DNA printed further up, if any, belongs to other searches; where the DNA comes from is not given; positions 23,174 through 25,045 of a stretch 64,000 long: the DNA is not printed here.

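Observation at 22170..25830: Non-canonical porin-cytochrome (MtrAB/MtoAB/PioAB-like) three-gene module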

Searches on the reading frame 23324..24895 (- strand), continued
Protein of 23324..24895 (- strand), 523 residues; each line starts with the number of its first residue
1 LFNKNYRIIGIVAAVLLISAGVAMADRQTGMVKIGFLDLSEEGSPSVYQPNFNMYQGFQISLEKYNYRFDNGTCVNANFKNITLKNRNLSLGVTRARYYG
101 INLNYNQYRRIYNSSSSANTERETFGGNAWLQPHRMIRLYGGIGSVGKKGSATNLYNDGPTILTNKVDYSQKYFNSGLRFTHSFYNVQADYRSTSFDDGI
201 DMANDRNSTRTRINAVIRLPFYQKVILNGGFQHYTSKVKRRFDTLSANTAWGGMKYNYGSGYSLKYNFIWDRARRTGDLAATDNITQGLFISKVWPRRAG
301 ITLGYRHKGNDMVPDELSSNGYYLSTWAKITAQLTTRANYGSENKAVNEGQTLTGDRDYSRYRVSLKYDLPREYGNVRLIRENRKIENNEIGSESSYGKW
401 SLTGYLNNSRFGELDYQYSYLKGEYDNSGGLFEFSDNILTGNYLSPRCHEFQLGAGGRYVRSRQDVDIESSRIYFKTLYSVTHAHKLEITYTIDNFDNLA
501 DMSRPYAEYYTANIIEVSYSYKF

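Call 46: search_protein_representatives(alignment_id=A1)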
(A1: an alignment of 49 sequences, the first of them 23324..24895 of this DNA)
Query: 49 sequences, 521 profile positions. Proteins with E-value up to 0.001 (for the whole library): 173; up to 1e-10: 138; up to 1e-30: 91. The best 150 are listed.
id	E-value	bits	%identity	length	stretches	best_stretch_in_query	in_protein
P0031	5.2e-221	751.4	-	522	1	1-521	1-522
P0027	4.6e-216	735.1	-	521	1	1-521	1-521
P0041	1.9e-211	719.8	-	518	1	1-521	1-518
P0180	7.9e-210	714.5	-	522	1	7-521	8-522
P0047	2.9e-207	706.1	-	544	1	5-521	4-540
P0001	4.1e-204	695.6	-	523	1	1-521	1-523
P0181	4.2e-203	692.3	-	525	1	7-521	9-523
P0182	1.2e-198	677.6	-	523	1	1-519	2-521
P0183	8.9e-189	645.0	-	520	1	7-521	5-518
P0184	1.5e-185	634.4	-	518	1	7-520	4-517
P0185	4.4e-183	626.2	-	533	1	12-520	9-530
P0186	9.7e-179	611.9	-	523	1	6-520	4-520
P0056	1.5e-178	611.3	-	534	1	6-521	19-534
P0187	2.0e-178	610.8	-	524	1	8-521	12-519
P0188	6.4e-175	599.3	-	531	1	5-521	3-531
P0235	1.8e-65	238.1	-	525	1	7-521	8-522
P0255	3.8e-42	161.2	-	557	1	10-521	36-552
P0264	2.4e-30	122.3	-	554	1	20-521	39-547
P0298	3.7e-14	68.9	-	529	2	9-264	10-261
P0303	2.4e-12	62.9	-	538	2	11-263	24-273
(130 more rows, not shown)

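Call 47: search_protein_families(library=pfam, proteins=[P0010, P0026, P0235, P0264, P0255, P0298, P0303], max_evalue=1)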
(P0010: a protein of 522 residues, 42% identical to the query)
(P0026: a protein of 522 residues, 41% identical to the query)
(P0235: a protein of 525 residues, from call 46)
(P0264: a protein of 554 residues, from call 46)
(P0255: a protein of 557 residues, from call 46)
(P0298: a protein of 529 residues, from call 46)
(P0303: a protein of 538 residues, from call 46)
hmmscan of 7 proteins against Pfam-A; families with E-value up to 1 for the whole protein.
P0010 (522 aa): 1 family
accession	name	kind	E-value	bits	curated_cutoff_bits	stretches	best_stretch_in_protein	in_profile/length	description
PF11854.14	MtrB_PioB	-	2.4e-05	23.6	23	1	164-210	163-209/635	Putative outer membrane beta-barrel porin, MtrB/PioB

P0026 (522 aa): 2 families
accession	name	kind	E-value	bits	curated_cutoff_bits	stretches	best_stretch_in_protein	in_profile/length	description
PF11854.14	MtrB_PioB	-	3.9e-06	26.2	23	2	120-203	114-202/635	Putative outer membrane beta-barrel porin, MtrB/PioB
PF13609.12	Porin_4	-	0.075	13.3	27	0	13-300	3-301/310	Gram-negative porin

P0235 (525 aa): 3 families
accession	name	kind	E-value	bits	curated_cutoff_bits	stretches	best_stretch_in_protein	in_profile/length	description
PF13609.12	Porin_4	-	6.8e-09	36.4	27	2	339-501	156-309/310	Gram-negative porin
PF13505.12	OMP_b-brl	-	1.2e-05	25.9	28.7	1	262-350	60-156/175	Outer membrane protein beta-barrel domain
PF11854.14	MtrB_PioB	-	0.001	18.2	23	1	279-350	333-401/635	Putative outer membrane beta-barrel porin, MtrB/PioB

P0264 (554 aa): 1 family
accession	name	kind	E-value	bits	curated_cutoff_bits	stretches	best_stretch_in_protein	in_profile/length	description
PF05745.16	CRPA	-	0.011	16.2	23.6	1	4-73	60-126/150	Chlamydia 15 kDa cysteine-rich outer membrane protein (CRPA)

P0255 (557 aa): 1 family
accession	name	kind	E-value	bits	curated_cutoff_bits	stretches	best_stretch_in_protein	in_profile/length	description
PF06074.18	Portal_Mu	-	0.028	14.2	23.9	1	121-178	77-135/336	Portal protein of Mu bacteriophage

P0298 (529 aa): 1 family
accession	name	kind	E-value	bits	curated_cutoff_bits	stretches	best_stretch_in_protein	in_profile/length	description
PF13505.12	OMP_b-brl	-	4.6e-07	30.6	28.7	2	369-523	43-171/175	Outer membrane protein beta-barrel domain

P0303 (538 aa): 1 family
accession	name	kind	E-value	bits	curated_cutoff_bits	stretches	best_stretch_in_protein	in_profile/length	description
PF13505.12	OMP_b-brl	-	1.2e-05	26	28.7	1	334-533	19-172/175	Outer membrane protein beta-barrel domain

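Call 48: search_protein_families(library=ncbifam, alignment_id=A1, max_evalue=1)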
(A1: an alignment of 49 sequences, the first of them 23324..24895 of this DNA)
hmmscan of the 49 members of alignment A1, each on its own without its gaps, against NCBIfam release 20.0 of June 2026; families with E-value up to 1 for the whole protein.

A. member 1, window:23324-24895:- (523 aa): 0 families

B. families by the number of members that match (of 49 scanned): 6 families
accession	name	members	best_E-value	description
TIGR03509.1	OMP_MtrB_PioB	1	0.0069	MtrB/PioB family decaheme-associated outer membrane protein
NF011814.0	PRK15286.1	1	0.11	putative minor fimbrial subunit StfE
NF041384.1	YHS_seleno_dom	1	0.13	YHS domain-containing (seleno)protein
NF006934.0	PRK09419.1-1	1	0.14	multifunctional 2',3'-cyclic-nucleotide 2'-phosphodiesterase/3'-nucleotidase/5'-nucleotidase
NF040942.2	hypo_ExtJ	1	0.29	selenite/tellurite reduction operon protein ExtJ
NF002994.0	PRK03757.1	1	0.47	YceI family protein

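Call 58: search_protein_families(library=pfam, proteins=[L045:3411-5162:+, L045:2430-3401:+, L016:943-3549:-, L016:3752-6547:-, L016:12237-13508:-, L045:5794-6330:+], max_evalue=0.01)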
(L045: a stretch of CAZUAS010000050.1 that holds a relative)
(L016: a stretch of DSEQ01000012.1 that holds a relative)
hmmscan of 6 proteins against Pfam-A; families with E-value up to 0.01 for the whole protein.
L045:3411-5162:+ (583 aa): 0 families

L045:2430-3401:+ (323 aa): 6 families
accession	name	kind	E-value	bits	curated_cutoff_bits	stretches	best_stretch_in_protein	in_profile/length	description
PF09699.15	Paired_CXXCH_1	-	4.8e-34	116.2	20.6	3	223-258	1-37/41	Doubled CXXCH motif (Paired_CXXCH_1)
PF14537.11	Cytochrom_c3_2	-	8.6e-12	45.8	25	3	130-212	2-78/79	Cytochrome c3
PF22678.1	Cytochrom_c_NrfB-like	-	5.9e-11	43.1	27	1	79-162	1-89/89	Cytochrome c-type protein NrfB-like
PF14522.11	Cytochrome_C7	-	5.6e-10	39.3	24.8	0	69-142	4-67/67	Cytochrome c7 and related cytochrome c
PF22113.1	Mtrc-MtrF_II-IV_dom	-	1.2e-07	31.8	30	0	45-88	120-168/176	Outer membrane cytochrome MtrC/MtrF-like, domains II/IV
PF13435.11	Cytochrome_C554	-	0.0055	18.1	20.8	0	113-190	2-84/84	Cytochrome c554 and c-prime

L016:943-3549:- (868 aa): 6 families
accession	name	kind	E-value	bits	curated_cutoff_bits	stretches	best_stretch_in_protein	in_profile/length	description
PF01292.26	Ni_hydr_CYTB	-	2.9e-19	70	30.1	1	637-802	1-168/179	Prokaryotic cytochrome b561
PF14522.11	Cytochrome_C7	-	2.9e-05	24.2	24.8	0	293-371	3-66/67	Cytochrome c7 and related cytochrome c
PF22113.1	Mtrc-MtrF_II-IV_dom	-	0.00033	20.7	30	0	147-312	30-166/176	Outer membrane cytochrome MtrC/MtrF-like, domains II/IV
PF13435.11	Cytochrome_C554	-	0.00063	21.1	20.8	0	333-371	46-83/84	Cytochrome c554 and c-prime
PF14358.11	DUF4405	-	0.00066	20.6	26.7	0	645-695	2-57/66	Domain of unknown function (DUF4405)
PF14537.11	Cytochrom_c3_2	-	0.0047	17.8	25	0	297-371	1-64/79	Cytochrome c3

L016:3752-6547:- (931 aa): 7 families
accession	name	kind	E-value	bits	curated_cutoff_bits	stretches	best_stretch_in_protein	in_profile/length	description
PF14537.11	Cytochrom_c3_2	-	1.8e-23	83.2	25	5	67-156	6-79/79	Cytochrome c3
PF14522.11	Cytochrome_C7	-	2.7e-23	82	24.8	5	214-281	6-66/67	Cytochrome c7 and related cytochrome c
PF09699.15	Paired_CXXCH_1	-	5.9e-17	61.5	20.6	3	438-475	5-37/41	Doubled CXXCH motif (Paired_CXXCH_1)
PF02085.21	Cytochrom_CIII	-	2.3e-08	34.7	22.9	1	304-401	23-101/101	Class III cytochrome C family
PF01292.26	Ni_hydr_CYTB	-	9.3e-07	29.2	30.1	1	597-743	25-173/179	Prokaryotic cytochrome b561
PF22678.1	Cytochrom_c_NrfB-like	-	0.00015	22.7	27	2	33-98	1-66/89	Cytochrome c-type protein NrfB-like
PF14358.11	DUF4405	-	0.0032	18.4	26.7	1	672-730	3-63/66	Domain of unknown function (DUF4405)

L016:12237-13508:- (423 aa): 6 families
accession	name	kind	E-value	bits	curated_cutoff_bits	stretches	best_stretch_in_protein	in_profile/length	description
PF14537.11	Cytochrom_c3_2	-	2.8e-13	50.5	25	2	56-177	1-79/79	Cytochrome c3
PF14522.11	Cytochrome_C7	-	3e-13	49.8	24.8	2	30-104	12-66/67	Cytochrome c7 and related cytochrome c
PF09699.15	Paired_CXXCH_1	-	9.8e-12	44.8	20.6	1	143-178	8-38/41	Doubled CXXCH motif (Paired_CXXCH_1)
PF22678.1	Cytochrom_c_NrfB-like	-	0.00013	22.8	27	0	21-79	23-76/89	Cytochrome c-type protein NrfB-like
PF00684.25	DnaJ_CXXCXGXG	-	0.00087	19.9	32.7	0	215-270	1-50/65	DnaJ central domain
PF03264.19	Cytochrom_NNT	-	0.0057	16.8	24.1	0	14-85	19-89/174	NapC/NirT cytochrome c family, N-terminal region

L045:5794-6330:+ (178 aa): 8 families
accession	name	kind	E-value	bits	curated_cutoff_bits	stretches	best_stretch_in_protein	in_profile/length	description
PF13435.11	Cytochrome_C554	-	2.5e-10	41.6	20.8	1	43-104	1-84/84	Cytochrome c554 and c-prime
PF22113.1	Mtrc-MtrF_II-IV_dom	-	2.6e-07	30.8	30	1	36-89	115-169/176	Outer membrane cytochrome MtrC/MtrF-like, domains II/IV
PF14522.11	Cytochrome_C7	-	7.9e-07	29.3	24.8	2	95-144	12-54/67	Cytochrome c7 and related cytochrome c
PF14537.11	Cytochrom_c3_2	-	2.7e-06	28.2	25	1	75-141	5-67/79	Cytochrome c3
PF03264.19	Cytochrom_NNT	-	2e-05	24.8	24.1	1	28-84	112-165/174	NapC/NirT cytochrome c family, N-terminal region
PF11845.13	Tll0287-like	-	0.0016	19.3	24.1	0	116-151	87-123/144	Tll0287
PF22678.1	Cytochrom_c_NrfB-like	-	0.0027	18.6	27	0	99-170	1-72/89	Cytochrome c-type protein NrfB-like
PF02085.21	Cytochrom_CIII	-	0.0093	16.7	22.9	0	75-145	29-89/101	Class III cytochrome C family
